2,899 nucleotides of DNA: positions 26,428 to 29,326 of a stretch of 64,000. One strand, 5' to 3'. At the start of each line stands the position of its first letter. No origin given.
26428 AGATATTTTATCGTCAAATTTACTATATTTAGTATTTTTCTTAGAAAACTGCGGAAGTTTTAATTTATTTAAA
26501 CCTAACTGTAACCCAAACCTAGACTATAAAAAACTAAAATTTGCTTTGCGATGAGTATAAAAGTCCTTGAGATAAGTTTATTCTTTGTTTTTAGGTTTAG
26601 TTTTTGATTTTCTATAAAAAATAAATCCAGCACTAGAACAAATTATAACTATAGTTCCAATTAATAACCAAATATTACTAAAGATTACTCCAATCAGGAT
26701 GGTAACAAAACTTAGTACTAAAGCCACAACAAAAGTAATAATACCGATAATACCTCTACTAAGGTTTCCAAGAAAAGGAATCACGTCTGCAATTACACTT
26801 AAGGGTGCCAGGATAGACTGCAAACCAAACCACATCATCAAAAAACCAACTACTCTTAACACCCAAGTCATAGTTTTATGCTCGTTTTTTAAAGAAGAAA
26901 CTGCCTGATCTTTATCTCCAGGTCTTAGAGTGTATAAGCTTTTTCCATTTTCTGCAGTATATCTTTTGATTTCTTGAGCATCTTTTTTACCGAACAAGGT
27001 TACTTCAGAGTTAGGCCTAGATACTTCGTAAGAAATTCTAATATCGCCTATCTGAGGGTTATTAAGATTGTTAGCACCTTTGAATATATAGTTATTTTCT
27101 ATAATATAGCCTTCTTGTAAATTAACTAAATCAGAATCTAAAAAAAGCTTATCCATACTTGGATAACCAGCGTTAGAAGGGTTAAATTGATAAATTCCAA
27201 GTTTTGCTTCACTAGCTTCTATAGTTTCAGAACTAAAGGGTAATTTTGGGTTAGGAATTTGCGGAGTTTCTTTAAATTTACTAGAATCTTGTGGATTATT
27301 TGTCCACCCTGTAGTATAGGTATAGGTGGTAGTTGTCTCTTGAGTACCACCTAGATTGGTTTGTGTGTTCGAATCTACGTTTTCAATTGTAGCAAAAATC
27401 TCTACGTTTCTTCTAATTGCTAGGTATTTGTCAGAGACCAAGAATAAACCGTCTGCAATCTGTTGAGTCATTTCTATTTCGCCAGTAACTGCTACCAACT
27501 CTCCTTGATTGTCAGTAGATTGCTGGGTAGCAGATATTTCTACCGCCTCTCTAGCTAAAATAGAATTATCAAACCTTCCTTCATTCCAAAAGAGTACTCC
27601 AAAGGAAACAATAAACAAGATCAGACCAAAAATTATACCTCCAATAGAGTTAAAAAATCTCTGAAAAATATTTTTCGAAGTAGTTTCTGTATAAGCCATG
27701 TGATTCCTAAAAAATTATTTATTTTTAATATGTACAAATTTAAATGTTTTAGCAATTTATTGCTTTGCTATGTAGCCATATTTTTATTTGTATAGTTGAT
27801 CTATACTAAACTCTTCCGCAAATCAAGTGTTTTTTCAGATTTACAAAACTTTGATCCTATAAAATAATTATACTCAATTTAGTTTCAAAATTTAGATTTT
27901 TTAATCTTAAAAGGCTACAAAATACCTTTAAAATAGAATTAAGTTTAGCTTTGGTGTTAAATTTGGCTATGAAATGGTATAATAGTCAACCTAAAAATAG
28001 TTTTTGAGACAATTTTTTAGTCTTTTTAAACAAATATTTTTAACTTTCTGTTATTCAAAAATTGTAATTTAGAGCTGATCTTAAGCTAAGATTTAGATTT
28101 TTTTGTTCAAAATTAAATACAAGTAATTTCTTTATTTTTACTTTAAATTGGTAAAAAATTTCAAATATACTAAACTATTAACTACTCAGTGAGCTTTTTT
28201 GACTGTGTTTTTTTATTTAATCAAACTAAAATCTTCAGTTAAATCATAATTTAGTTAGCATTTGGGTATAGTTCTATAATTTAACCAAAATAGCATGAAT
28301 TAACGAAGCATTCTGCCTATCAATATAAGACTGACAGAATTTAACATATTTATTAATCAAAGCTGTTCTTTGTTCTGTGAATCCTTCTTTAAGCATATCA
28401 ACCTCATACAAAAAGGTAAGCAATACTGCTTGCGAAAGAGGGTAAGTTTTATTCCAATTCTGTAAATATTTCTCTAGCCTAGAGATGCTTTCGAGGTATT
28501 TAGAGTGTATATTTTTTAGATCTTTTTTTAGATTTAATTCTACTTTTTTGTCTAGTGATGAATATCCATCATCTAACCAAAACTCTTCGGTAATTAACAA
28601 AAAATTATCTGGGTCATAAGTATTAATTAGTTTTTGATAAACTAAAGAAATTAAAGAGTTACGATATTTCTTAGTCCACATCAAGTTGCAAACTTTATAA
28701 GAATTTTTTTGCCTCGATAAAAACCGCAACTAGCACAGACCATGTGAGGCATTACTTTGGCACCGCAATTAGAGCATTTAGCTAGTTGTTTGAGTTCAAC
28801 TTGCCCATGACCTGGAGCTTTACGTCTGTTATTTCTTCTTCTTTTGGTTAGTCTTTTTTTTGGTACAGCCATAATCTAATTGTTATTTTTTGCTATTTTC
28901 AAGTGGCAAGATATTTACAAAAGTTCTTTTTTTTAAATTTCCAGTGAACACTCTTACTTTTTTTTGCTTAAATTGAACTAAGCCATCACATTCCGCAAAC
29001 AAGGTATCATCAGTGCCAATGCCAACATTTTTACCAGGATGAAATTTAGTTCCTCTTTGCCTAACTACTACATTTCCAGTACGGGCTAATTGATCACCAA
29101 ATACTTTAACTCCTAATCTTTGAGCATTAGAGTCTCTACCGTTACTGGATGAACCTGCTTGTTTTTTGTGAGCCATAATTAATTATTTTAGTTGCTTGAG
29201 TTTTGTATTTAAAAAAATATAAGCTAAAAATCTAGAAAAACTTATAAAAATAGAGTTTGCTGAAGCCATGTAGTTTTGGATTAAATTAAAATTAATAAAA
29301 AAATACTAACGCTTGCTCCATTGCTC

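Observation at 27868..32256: Perfect 408-bp inverted repeats bracket a 3.57-kb ribosomal-protein/RseP segment (candidate flip-flop inversion module)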

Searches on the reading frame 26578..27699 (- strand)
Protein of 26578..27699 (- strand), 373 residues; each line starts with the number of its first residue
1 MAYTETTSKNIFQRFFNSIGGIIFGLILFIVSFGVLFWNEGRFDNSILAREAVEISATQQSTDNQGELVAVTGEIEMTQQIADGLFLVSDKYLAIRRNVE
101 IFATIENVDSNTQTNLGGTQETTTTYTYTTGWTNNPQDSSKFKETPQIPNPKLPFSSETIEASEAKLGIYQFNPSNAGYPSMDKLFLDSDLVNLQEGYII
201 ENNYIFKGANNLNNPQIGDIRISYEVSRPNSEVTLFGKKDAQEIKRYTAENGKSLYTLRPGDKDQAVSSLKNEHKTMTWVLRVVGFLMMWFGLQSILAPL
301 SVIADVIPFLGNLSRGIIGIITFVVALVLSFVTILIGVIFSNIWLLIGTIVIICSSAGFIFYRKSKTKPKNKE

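Call 10: search_protein_families(library=pfam, proteins=[window:26578-27699:-], max_evalue=0.01)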
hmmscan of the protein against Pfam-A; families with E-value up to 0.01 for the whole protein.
window:26578-27699:- (373 aa): 1 family
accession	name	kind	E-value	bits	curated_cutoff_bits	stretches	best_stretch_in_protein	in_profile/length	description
PF07787.17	TMEM43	-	1.1e-51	176.1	23.3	1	105-340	5-247/250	Transmembrane protein 43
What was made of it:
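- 26578..27699 (-): Left flanking gene, a TMEM43-family membrane protein. Its start lies 168 nt from the left arm. Pfam TMEM43, E=1.1e-51 (call 10).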

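Call 12: find_encoding_contigs(protein=window:26578-27699:-, flank=10000, max_places=10)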
Protein window:26578-27699:- (373 aa): 1 contig read that carries it; 1 place shown.
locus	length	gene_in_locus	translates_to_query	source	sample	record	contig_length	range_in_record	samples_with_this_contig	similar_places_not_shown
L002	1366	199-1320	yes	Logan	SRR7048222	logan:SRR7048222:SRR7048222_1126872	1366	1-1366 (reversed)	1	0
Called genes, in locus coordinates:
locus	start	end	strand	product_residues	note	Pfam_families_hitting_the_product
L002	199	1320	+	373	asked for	PF07787:TMEM43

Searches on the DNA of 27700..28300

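Call 50: search_rna_families(source=window, start=27700, end=28300, threshold=evalue, max_evalue=1)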
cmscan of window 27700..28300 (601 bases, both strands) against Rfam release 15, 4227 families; matches with E-value up to 1: 3.
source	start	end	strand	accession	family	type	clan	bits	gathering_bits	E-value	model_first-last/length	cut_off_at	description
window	28180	28256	-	RF00203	snoR160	Gene; snRNA; snoRNA; CD-box;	-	27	42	0.049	1-80/80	no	Small nucleolar RNA R160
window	27781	27850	+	RF03229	mir-1297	Gene; miRNA;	-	20.4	84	0.25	1-77/77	no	mir-1297 microRNA precursor family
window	27739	27791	-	RF01726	SAM-II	Cis-reg; riboswitch;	-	20.1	44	0.3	1-60/60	no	SAM-II riboswitch aptamer (SAM-II long loop)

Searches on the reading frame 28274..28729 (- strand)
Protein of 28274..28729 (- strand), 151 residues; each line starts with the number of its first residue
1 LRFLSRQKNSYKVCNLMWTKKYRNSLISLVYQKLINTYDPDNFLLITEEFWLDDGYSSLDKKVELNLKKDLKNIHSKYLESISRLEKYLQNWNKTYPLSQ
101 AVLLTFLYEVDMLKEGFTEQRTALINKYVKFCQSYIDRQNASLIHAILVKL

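Call 10: search_protein_families(library=pfam, proteins=[window:28274-28729:-], max_evalue=0.01)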
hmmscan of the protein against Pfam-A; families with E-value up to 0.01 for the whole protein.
window:28274-28729:- (151 aa): 0 families

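Call 38: search_protein_families(library=pfam, proteins=[window:28274-28681:-], max_evalue=10)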
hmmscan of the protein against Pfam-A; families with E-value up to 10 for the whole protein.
window:28274-28681:- (135 aa): 3 families
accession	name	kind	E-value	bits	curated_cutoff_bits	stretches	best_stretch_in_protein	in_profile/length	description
PF01029.23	NusB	-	0.014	16.2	23.1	1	51-134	44-130/133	NusB family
PF04112.18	Mak10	-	0.046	13.7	24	1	50-132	43-116/165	Mak10 subunit, NatC N(alpha)-terminal acetyltransferase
PF25234.1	Periphilin_C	-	0.12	13.2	27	1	41-68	49-76/84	Periphilin C-terminal domain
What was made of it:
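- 28274..28681 (-): Divergent NusB-like gene (135 aa). Its stop codon overlaps the left arm by 2 nt. Pfam NusB E=0.014 (call 38).
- Checked: The NusB-like ORF 28274-28681(-) scores below threshold itself (NusB E=0.014, call 38).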

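Call 39: search_solved_structures(query=window:28274-28681:-, max_evalue=10)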
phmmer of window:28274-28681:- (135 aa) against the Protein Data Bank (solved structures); distinct sequences matched with E-value up to 10: 7.
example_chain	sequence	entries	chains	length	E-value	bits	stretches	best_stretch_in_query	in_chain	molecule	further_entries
5wwl_M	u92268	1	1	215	0.18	15.3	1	44-92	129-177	Centromere protein mis12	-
7zyf_A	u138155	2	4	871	3.1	11.4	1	63-124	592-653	Leucyl-cystinyl aminopeptidase, pregnancy serum form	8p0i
4p8q_A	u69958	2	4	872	3.2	11.4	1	63-124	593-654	Leucyl-cystinyl aminopeptidase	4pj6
8cgp_A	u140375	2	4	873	3.2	11.3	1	63-124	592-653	Leucyl-cystinyl aminopeptidase, pregnancy serum form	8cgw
5mj6_A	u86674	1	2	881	3.2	11.3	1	63-124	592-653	Leucyl-cystinyl aminopeptidase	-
5c97_A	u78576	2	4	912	3.8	11.1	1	63-124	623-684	Leucyl-cystinyl aminopeptidase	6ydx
4z7i_A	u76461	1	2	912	3.8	11.1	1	63-124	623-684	Leucyl-cystinyl aminopeptidase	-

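Call 45: find_homologous_proteins(query=window:28274-28681:-, max_evalue=0.001)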
Query window:28274-28681:- (135 aa): 1 proteins with E <= 0.001 among 11 candidates.
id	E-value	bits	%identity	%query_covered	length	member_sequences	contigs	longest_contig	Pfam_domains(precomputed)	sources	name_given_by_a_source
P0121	6.6e-82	290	100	100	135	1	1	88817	-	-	-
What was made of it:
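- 28274..28681 (-): No other homologues found by word search (call 45).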

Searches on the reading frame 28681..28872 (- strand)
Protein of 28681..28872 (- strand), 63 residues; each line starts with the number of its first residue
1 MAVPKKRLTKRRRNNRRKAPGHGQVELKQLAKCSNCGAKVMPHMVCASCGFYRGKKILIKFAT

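Call 10: search_protein_families(library=pfam, proteins=[window:28681-28872:-], max_evalue=0.01)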
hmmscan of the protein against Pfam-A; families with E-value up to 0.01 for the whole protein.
window:28681-28872:- (63 aa): 1 family
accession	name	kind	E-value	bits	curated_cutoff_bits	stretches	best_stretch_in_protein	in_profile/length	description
PF01783.29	Ribosomal_L32p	-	2e-18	66.8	21.3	1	2-58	1-54/56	Ribosomal L32p protein family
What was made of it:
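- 28681..28872 (-): rpmF (ribosomal protein L32). Pfam Ribosomal_L32p, E=2e-18 (call 10).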

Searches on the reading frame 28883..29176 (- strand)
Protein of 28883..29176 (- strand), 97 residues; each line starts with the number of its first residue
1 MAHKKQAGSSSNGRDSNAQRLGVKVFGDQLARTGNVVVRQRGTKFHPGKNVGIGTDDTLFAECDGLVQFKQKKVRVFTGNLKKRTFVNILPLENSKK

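Call 10: search_protein_families(library=pfam, proteins=[window:28883-29176:-], max_evalue=0.01)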
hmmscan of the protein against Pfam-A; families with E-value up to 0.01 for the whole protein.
window:28883-29176:- (97 aa): 1 family
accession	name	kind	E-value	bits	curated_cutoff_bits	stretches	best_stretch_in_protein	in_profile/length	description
PF01016.24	Ribosomal_L27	-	6.7e-34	116.2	20.5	1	2-76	1-75/79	Ribosomal L27 protein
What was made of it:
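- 28883..29176 (-): rpmA (ribosomal protein L27). Pfam Ribosomal_L27, E=6.7e-34 (call 10).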
